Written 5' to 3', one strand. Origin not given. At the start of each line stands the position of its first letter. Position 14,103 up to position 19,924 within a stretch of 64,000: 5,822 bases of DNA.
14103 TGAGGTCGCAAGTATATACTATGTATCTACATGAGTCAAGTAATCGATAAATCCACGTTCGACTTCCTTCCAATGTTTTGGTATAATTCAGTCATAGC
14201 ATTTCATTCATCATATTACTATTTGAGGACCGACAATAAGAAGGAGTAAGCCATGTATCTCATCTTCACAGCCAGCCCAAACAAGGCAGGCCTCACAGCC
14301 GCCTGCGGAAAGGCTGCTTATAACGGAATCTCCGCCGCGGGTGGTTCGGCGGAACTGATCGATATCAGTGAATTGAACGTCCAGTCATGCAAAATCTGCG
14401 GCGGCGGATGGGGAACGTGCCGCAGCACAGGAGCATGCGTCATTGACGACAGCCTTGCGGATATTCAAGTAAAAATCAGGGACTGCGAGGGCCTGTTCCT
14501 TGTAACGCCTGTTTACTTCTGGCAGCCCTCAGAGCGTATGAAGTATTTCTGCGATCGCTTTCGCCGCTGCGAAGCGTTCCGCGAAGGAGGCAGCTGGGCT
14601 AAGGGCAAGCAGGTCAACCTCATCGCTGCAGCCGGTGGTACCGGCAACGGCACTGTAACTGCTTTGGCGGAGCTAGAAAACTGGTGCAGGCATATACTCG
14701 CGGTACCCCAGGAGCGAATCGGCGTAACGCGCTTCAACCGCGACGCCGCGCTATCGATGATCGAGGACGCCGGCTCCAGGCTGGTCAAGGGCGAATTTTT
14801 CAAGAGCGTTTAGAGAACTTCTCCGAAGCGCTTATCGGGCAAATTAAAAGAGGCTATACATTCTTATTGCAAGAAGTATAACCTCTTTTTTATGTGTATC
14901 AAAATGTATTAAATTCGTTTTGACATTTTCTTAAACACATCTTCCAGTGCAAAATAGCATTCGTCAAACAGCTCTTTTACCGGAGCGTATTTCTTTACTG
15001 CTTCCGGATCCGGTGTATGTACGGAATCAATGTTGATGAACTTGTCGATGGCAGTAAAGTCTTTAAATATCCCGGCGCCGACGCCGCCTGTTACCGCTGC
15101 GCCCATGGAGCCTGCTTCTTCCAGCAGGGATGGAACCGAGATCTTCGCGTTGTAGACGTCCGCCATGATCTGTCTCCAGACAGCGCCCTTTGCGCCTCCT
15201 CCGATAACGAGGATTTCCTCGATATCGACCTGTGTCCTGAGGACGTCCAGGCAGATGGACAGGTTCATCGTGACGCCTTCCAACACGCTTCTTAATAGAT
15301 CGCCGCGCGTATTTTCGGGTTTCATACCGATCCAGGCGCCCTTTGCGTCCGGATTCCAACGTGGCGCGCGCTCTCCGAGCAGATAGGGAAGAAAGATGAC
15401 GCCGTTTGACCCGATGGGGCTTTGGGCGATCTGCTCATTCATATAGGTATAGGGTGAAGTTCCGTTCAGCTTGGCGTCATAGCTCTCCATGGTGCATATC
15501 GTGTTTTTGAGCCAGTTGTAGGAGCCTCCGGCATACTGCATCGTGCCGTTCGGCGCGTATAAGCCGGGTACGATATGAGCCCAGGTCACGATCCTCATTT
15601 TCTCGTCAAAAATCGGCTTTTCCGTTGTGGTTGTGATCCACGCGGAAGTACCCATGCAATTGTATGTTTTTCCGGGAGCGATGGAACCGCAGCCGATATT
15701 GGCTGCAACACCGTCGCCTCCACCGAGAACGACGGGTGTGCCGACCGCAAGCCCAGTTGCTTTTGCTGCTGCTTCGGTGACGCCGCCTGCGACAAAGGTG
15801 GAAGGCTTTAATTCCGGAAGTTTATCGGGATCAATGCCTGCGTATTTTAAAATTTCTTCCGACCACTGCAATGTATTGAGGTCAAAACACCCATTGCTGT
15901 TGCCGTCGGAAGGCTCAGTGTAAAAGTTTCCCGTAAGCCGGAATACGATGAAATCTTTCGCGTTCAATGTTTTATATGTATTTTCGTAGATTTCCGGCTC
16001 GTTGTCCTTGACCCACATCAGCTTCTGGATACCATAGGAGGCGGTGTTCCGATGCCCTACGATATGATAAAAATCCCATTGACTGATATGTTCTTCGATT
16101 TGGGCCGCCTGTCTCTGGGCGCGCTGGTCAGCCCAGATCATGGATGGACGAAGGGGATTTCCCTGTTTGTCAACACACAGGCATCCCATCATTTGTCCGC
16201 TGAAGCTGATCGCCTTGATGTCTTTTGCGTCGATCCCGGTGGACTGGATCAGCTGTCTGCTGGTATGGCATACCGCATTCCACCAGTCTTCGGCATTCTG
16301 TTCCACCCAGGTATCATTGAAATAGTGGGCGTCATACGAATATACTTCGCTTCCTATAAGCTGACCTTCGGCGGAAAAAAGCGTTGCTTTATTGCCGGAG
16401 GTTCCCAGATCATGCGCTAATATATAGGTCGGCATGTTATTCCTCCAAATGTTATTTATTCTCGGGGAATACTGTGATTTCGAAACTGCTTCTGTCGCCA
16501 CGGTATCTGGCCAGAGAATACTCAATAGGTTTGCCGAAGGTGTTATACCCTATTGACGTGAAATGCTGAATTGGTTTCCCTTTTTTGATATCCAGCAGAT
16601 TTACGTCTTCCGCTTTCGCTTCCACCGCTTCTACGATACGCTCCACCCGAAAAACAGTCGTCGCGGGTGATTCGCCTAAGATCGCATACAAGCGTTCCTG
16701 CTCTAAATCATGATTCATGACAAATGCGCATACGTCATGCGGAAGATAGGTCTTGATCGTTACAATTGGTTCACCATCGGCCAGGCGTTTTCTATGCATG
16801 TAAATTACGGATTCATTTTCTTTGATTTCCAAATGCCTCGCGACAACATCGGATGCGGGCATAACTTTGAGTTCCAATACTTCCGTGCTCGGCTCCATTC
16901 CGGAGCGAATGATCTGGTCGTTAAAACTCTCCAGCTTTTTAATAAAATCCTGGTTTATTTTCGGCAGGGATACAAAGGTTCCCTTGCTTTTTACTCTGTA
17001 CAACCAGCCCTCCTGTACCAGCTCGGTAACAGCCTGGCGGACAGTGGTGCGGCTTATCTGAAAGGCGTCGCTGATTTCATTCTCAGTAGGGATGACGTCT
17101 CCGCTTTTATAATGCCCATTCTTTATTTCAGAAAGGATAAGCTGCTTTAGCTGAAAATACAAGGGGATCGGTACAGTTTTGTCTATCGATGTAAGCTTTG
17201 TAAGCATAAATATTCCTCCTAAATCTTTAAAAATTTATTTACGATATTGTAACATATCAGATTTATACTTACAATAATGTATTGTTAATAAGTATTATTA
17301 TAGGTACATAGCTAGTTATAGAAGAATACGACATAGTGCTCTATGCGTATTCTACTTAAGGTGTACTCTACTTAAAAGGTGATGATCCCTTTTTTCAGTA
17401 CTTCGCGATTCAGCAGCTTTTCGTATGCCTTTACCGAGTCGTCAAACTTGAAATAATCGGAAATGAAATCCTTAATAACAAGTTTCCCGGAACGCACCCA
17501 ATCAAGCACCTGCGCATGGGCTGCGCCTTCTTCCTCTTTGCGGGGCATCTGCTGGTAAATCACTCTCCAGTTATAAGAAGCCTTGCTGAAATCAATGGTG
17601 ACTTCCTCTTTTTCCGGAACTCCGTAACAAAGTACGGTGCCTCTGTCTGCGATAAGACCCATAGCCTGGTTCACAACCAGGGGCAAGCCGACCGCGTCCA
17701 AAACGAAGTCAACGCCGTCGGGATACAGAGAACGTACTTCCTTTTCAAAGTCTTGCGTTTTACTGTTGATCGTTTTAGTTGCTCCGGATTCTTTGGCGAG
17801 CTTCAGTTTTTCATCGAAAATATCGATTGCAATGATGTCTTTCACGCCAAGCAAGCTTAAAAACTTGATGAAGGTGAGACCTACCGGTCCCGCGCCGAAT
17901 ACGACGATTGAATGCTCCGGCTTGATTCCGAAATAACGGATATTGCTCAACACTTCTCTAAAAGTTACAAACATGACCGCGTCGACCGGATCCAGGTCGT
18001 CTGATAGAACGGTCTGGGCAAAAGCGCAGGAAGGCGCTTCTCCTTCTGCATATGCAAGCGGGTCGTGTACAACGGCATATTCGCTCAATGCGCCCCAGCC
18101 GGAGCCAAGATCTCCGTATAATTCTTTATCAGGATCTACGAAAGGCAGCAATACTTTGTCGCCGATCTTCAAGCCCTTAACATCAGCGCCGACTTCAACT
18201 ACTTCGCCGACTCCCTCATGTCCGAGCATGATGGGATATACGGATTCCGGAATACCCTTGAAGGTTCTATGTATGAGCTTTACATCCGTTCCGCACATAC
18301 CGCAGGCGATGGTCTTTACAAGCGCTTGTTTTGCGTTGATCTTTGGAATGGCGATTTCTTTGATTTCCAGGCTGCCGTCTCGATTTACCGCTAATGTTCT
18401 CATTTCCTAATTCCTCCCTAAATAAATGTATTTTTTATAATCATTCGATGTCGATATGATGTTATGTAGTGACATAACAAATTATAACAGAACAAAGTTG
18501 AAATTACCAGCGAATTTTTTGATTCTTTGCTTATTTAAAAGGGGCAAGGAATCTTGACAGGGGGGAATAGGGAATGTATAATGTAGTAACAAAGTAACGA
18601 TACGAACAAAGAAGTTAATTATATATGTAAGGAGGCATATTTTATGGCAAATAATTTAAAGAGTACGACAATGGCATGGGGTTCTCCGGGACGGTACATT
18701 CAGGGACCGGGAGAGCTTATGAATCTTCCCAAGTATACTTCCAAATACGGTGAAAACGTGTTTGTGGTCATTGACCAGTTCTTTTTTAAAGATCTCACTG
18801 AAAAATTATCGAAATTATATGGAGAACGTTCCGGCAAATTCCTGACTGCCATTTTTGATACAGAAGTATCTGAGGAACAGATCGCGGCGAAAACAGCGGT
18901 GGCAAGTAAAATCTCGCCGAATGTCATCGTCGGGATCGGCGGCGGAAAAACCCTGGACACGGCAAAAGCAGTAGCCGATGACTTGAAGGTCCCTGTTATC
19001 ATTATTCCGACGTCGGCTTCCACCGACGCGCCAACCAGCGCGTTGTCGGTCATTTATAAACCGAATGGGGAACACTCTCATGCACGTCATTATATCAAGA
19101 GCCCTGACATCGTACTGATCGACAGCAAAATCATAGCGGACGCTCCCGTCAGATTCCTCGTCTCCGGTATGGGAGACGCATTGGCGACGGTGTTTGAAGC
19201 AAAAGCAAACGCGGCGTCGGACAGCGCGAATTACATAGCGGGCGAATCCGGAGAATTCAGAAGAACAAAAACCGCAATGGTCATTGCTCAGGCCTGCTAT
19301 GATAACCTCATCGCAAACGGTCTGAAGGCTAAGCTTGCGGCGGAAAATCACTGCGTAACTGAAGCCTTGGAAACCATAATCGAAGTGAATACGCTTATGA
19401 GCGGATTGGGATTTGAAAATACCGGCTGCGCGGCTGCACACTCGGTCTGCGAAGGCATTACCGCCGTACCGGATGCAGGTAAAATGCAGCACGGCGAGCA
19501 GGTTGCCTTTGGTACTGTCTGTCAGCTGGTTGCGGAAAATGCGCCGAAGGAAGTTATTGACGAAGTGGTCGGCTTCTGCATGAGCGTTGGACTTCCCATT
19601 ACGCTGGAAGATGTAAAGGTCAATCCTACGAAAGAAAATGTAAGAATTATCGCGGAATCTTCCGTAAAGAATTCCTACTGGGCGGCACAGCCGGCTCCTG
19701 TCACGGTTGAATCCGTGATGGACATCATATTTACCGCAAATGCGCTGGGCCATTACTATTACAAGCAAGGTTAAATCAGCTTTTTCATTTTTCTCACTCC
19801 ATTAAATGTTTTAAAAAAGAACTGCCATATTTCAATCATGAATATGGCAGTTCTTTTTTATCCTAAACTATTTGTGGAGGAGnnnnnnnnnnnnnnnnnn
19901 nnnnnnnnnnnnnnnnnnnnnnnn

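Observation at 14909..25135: GntR-linked ten-gene catabolic cluster for an unassigned sugar, polyol or sugar acid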

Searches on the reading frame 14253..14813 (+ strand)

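Call 7: search_protein_families(library=pfam, proteins=[window:14253-14813:+])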
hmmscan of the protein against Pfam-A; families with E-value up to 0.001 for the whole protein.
window:14253-14813:+ (186 aa): 2 families
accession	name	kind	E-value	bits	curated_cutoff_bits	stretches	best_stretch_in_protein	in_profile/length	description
PF03358.20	FMN_red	-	4.1e-15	56.1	24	1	3-151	4-138/152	NADPH-dependent FMN reductase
PF02525.22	Flavodoxin_2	-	3.5e-06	27.3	27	1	3-132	4-139/198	Flavodoxin-like fold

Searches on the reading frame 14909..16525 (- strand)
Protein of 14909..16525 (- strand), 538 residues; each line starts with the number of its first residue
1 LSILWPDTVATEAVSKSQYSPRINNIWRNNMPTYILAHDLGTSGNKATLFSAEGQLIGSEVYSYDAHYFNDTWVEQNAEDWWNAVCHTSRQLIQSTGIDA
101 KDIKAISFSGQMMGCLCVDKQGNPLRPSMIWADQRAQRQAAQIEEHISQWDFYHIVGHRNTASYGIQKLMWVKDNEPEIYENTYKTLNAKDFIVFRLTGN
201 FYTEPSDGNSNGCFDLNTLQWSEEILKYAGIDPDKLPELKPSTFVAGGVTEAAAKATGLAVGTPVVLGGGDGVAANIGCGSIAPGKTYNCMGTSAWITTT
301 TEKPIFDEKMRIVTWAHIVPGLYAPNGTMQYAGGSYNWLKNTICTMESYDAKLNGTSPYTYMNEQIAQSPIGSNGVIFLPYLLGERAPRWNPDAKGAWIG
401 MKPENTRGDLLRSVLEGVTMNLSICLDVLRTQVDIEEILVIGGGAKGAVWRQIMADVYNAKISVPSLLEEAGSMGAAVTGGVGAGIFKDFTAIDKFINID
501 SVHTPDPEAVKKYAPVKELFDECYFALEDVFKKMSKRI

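Call 3: search_protein_families(library=pfam, proteins=[window:14909-16525:-])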
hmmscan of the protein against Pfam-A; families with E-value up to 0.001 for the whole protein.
window:14909-16525:- (538 aa): 2 families
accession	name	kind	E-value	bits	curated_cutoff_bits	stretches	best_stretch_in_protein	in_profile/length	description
PF00370.27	FGGY_N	-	4.8e-63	213.5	28.8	1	34-278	1-245/245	FGGY family of carbohydrate kinases, N-terminal domain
PF02782.22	FGGY_C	-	1.5e-33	116.7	27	1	288-483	2-197/198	FGGY family of carbohydrate kinases, C-terminal domain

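Call 4: search_protein_families(library=ncbifam, proteins=[window:14909-16525:-])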
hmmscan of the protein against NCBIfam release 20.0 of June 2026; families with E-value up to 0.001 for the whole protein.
window:14909-16525:- (538 aa): 12 families
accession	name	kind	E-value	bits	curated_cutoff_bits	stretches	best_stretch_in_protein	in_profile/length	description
TIGR01312.1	XylB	equivalog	8.6e-118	393.9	380.25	1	39-524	4-480/481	xylulokinase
TIGR01314.1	gntK_FGGY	equivalog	2.2e-94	316.8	648.55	1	34-532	1-498/505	gluconokinase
NF008187.0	PRK10939.1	equivalog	4.2e-74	250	528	1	33-525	4-501/521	autoinducer-2 kinase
NF011601.0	PRK15027.1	equivalog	2.8e-69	233.8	912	1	37-528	4-480/484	xylulokinase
TIGR01311.1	glycerol_kin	equivalog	1e-58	198.9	590.35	1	34-505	2-472/496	glycerol kinase GlpK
NF000756.0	PRK00047.1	subfamily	4.5e-52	177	498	1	31-512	3-480/502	glycerol kinase GlpK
TIGR02628.1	fuculo_kin_coli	equivalog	4.4e-43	147.9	470.9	1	36-494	4-452/465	L-fuculokinase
NF003154.0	PRK04123.1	equivalog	1.1e-42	146.5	428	1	33-531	4-537/554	ribulokinase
TIGR01315.1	5C_CHO_kinase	subfamily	5.9e-37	127.6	408.7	1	38-512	5-521/541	FGGY family pentulose kinase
TIGR01234.1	L-ribulokinase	equivalog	6.2e-29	101.1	583.25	1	71-517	51-520/536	ribulokinase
TIGR02627.1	rhamnulo_kin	equivalog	1.5e-17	63.4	527.95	1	59-309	22-269/454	rhamnulokinase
NF007925.0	PRK10640.1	equivalog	4.3e-16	58.4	639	1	35-305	6-271/489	rhamnulokinase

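Call 37: search_solved_structures(query=window:14909-16435:-, max_evalue=1e-40)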
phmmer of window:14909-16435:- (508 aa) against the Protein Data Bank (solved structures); distinct sequences matched with E-value up to 1e-40: 14.
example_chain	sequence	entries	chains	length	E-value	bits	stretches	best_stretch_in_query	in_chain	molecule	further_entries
2itm_A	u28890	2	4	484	3.5e-64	220.7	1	7-496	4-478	Xylulose kinase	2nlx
5ya0_A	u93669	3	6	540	3.1e-58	201.1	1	4-490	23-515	Autoinducer-2 kinase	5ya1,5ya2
3gbt_A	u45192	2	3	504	1.1e-52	182.9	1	4-504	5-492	Gluconate kinase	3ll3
3hz6_A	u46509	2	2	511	1.2e-52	182.7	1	3-434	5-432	Xylulokinase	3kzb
3ifr_A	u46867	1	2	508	9.8e-50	173.1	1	9-502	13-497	Carbohydrate kinase, FGGY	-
5vm1_A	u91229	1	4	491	2.2e-49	171.9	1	6-461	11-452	Xylulokinase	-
2zf5_O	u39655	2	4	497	5.6e-47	164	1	2-475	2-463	Glycerol kinase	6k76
6k78_B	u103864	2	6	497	1.4e-46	162.7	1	2-475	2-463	Glycerol kinase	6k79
6k78_A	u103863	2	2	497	2.6e-46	161.8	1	2-475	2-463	Glycerol kinase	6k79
2dpn_A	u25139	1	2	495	5.2e-42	147.6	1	4-466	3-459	Glycerol kinase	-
3d7e_O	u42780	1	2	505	3.9e-41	144.7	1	3-480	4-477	Glycerol kinase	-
3h3n_X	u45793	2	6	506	7.1e-41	143.8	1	3-480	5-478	Glycerol kinase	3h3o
3flc_O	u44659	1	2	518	7.7e-41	143.7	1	3-480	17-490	Glycerol kinase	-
3h45_X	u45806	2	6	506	9.3e-41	143.5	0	3-480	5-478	Glycerol kinase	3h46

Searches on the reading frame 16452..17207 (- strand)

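Call 3: search_protein_families(library=pfam, proteins=[window:16452-17207:-])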
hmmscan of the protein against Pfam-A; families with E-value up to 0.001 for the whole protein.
window:16452-17207:- (251 aa): 4 families
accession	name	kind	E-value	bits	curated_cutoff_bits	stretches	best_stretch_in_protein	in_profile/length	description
PF07702.18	UTRA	-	2.8e-34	118.4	23.8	1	102-239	2-139/141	UTRA domain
PF00392.27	GntR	-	3.7e-18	65.4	27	1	17-79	2-64/64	Bacterial regulatory proteins, gntR family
PF12802.13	MarR_2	-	0.00015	22.3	27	1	43-76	24-57/61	MarR family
PF01047.28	MarR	-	0.00085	19.6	24.6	0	43-75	21-53/59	MarR family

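Call 4: search_protein_families(library=ncbifam, proteins=[window:16452-17207:-])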
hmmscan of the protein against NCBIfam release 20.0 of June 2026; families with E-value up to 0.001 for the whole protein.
window:16452-17207:- (251 aa): 25 families
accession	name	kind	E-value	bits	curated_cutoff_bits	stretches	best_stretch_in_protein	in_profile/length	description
TIGR02325.1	C_P_lyase_phnF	equivalog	2.3e-40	138.6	156.8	1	15-244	8-236/238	phosphonate metabolism transcriptional regulator PhnF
NF008491.0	PRK11402.1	subfamily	2.5e-39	135.3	269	1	8-244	4-238/243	GntR family transcriptional regulator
NF041547.1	GntR_LSA1692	equivalog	1.1e-37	129.9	275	1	16-245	2-229/233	GntR family transcriptional regulator, LSA1692 subfamily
NF007292.0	PRK09764.1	equivalog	5.1e-34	117.5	281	1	15-243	5-231/240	GntR family transcriptional regulator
TIGR02018.2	his_ut_repres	equivalog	5.2e-33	114.3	220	1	19-215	3-196/226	histidine utilization transcriptional repressor HutC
TIGR03337.1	phnR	equivalog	1.1e-29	103.7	296.75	1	17-245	3-229/231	phosphonate utilization transcriptional regulator PhnR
NF052441.1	TransRegRv0792c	equivalog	3.8e-29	101.7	400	1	15-246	16-246/260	Rv0792c family HTH-type transcriptional regulator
TIGR02404.1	trehalos_R_Bsub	equivalog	9.5e-29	100.7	211.95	1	19-242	4-227/233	trehalose operon repressor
NF007486.0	PRK10079.1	equivalog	3.9e-26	92.3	363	1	25-241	21-236/241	phosphonate metabolism transcriptional regulator PhnF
NF011575.0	PRK14999.1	equivalog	1.9e-25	89.6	424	1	9-213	6-207/241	histidine utilization repressor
NF052282.1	PLP_TF_PdxR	equivalog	2.8e-13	49.7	320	1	15-82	1-68/448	MocR-like pyridoxine biosynthesis transcription factor PdxR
NF047563.1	modulin_PmtR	equivalog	3.2e-10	40.1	200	1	11-80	8-77/125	PSM export ABC transporter transcriptional regulator PmtR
NF052290.2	MocR_like_YczR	exception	2.4e-09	36.4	487.4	1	12-89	17-93/458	MocR-like transcription factor YczR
NF008571.0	PRK11523.1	equivalog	3.8e-08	33.1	396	1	13-79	6-72/258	transcriptional regulator ExuR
NF052281.1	rhizopine_MocR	equivalog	5.9e-08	31.8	650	1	5-84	8-88/479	rhizopine catabolism transcriptional regulator MocR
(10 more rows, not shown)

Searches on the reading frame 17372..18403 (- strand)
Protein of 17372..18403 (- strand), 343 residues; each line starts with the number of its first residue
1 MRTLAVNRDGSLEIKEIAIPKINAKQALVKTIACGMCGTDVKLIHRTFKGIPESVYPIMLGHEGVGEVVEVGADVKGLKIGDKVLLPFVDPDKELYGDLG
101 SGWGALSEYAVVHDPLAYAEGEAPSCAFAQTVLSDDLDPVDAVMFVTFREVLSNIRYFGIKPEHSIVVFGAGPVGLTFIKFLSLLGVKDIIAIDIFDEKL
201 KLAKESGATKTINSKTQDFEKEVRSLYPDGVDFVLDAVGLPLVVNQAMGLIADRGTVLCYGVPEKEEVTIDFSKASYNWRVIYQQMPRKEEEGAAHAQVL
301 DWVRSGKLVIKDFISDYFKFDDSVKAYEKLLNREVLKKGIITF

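Call 3: search_protein_families(library=pfam, proteins=[window:17372-18403:-])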
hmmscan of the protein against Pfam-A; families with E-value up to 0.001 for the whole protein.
window:17372-18403:- (343 aa): 4 families
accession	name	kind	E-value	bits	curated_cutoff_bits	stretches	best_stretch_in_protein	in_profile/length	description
PF00107.32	ADH_zinc_N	-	5.6e-23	81.7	31.8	1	173-274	1-101/129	Zinc-binding dehydrogenase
PF08240.17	ADH_N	-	8.6e-18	64.9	23.5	1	24-114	2-96/104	Alcohol dehydrogenase GroES-like domain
PF13602.12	ADH_zinc_N_2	-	1.9e-11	45.5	27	1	207-330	2-123/134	Zinc-binding dehydrogenase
PF16912.11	Glu_dehyd_C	-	9.1e-09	35.5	34.9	1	158-274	27-143/211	Glucose dehydrogenase C-terminus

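Call 4: search_protein_families(library=ncbifam, proteins=[window:17372-18403:-])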
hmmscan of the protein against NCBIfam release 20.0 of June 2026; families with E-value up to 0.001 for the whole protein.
window:17372-18403:- (343 aa): 25 families
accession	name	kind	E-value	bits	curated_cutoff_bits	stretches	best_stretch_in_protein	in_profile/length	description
TIGR03451.1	mycoS_dep_FDH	equivalog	2.2e-34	118.9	512.9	2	160-338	174-354/358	S-(hydroxymethyl)mycothiol dehydrogenase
NF041097.1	keto_inos_dh_IolM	equivalog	2.2e-33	115.5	450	2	159-338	203-385/389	scyllo-inosose 3-dehydrogenase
TIGR00692.1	tdh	equivalog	1.5e-32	113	458.35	2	164-330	163-328/340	L-threonine 3-dehydrogenase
NF003808.0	PRK05396.1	equivalog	7.6e-30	103.9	380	2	164-331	165-329/341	L-threonine 3-dehydrogenase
TIGR03989.1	Rxyl_3153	subfamily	1.4e-28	100.2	440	2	9-89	11-88/370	NDMA-dependent alcohol dehydrogenase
NF006940.0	PRK09422.1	equivalog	8.4e-28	97.3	344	2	1-85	1-81/338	alcohol dehydrogenase AdhP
NF007489.0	PRK10083.1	equivalog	2.8e-27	95.6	376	1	1-328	1-321/339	Zn-dependent oxidoreductase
NF007642.0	PRK10309.1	equivalog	3.6e-23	82.3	550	2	1-84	1-81/347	galactitol-1-phosphate 5-dehydrogenase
TIGR02818.1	adh_III_F_hyde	equivalog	4.8e-23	81.8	543.95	2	5-85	7-84/368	S-(hydroxymethyl)glutathione dehydrogenase/class III alcohol dehydrogenase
NF047908.1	AldhRedAhr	equivalog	3.6e-20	72.1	470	1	6-263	10-262/335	NADPH-dependent aldehyde reductase Ahr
TIGR03366.1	HpnZ_proposed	hypoth_equivalog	1.2e-18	67.4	328.1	2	161-271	154-264/315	putative phosphonate catabolism associated alcohol dehydrogenase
NF007375.0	PRK09880.1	equivalog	4.1e-18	65.3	469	2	164-334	171-334/344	L-idonate 5-dehydrogenase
TIGR02824.1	quinone_pig3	subfamily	5.2e-18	65.1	296.8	2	163-338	140-320/325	putative NAD(P)H quinone oxidoreductase, PIG3 family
NF041172.1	AcrlCoa_red_Thmprot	equivalog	9.7e-18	64.2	500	1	3-335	3-326/334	acryloyl-CoA reductase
NF010344.0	PRK13771.1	subfamily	1e-17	64.2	349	2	7-85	7-83/334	putative alcohol dehydrogenase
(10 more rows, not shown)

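Call 38: search_solved_structures(query=window:17372-18403:-, max_evalue=1e-25)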
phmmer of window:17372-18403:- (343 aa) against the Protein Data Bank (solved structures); distinct sequences matched with E-value up to 1e-25: 2.
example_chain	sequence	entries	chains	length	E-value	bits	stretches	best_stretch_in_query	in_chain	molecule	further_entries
1f8f_A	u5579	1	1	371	1.9e-26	96.2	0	158-265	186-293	BENZYL ALCOHOL DEHYDROGENASE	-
6iqd_A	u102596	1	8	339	2.8e-26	95.7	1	10-265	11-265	Alcohol dehydrogenase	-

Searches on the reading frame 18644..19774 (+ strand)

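Call 3: search_protein_families(library=pfam, proteins=[window:18644-19774:+])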
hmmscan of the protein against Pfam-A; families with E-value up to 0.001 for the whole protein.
window:18644-19774:+ (376 aa): 3 families
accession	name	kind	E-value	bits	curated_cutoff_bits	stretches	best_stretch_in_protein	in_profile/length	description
PF00465.25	Fe-ADH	-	5.5e-29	101.4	31.3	1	15-160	1-167/168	Iron-containing alcohol dehydrogenase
PF13685.12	Fe-ADH_2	-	5.4e-18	65.9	28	1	21-168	3-149/149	Iron-containing alcohol dehydrogenase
PF25137.1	ADH_Fe_C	-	3.6e-06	27.2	27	0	296-363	126-191/194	Fe-containing alcohol dehydrogenase family, C-terminal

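Call 4: search_protein_families(library=ncbifam, proteins=[window:18644-19774:+])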
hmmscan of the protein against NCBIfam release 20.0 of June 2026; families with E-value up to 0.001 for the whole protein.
window:18644-19774:+ (376 aa): 15 families
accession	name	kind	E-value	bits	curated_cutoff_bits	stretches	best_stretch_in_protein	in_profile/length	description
NF006941.0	PRK09423.1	subfamily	2.3e-126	421.5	336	1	12-373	5-363/367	glycerol dehydrogenase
NF047954.1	PrpdilGlycDhGldA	equivalog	4e-99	332.3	700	1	14-374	7-364/365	bifunctional L-1,2-propanediol dehydrogenase/glycerol dehydrogenase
NF053832.1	GlycoaldRedHalo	equivalog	2.2e-96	323.2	550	1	11-370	4-360/363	glycolaldehyde reductase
NF007880.0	PRK10586.1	equivalog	1.1e-36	126.6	429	1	18-338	15-330/362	oxidoreductase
NF002022.0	PRK00843.1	equivalog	9.7e-24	84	413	1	35-328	33-309/350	NAD(P)-dependent glycerol-1-phosphate dehydrogenase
TIGR03405.1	Phn_Fe-ADH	equivalog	3.3e-08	32.7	423.7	0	111-273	122-266/355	iron-containing alcohol dehydrogenase PsrA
NF041833.1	Fe_ADH_ErcA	equivalog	1.4e-07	31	550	0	19-361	12-377/382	alcohol dehydrogenase-like regulatory protein ErcA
NF010378.0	PRK13805.1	equivalog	7.1e-07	27.4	951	1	36-110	482-560/872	bifunctional acetaldehyde-CoA/alcohol dehydrogenase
NF050025.1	SulfAcetaldRedSarD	equivalog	1.5e-06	27.3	700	0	72-289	68-282/385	sulfoacetaldehyde reductase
TIGR02638.1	lactal_redase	equivalog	0.00011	21.2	523.15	0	76-110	71-105/379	lactaldehyde reductase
NF010627.0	PRK14021.1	equivalog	0.00017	20.2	565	0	92-184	270-364/542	bifunctional shikimate kinase/3-dehydroquinate synthase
NF011998.0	PRK15454.1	equivalog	0.0002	20.2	556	0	115-188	148-222/395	ethanolamine utilization ethanol dehydrogenase EutG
TIGR01357.1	aroB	equivalog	0.00022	20.5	305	0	85-326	75-299/344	3-dehydroquinate synthase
NF007911.0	PRK10624.1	equivalog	0.00025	20.1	537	0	292-361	310-377/382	lactaldehyde reductase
NF041822.1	daptide_DH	equivalog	0.0006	18.8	300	0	72-110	37-73/363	daptide-type RiPP biosynthesis dehydogenase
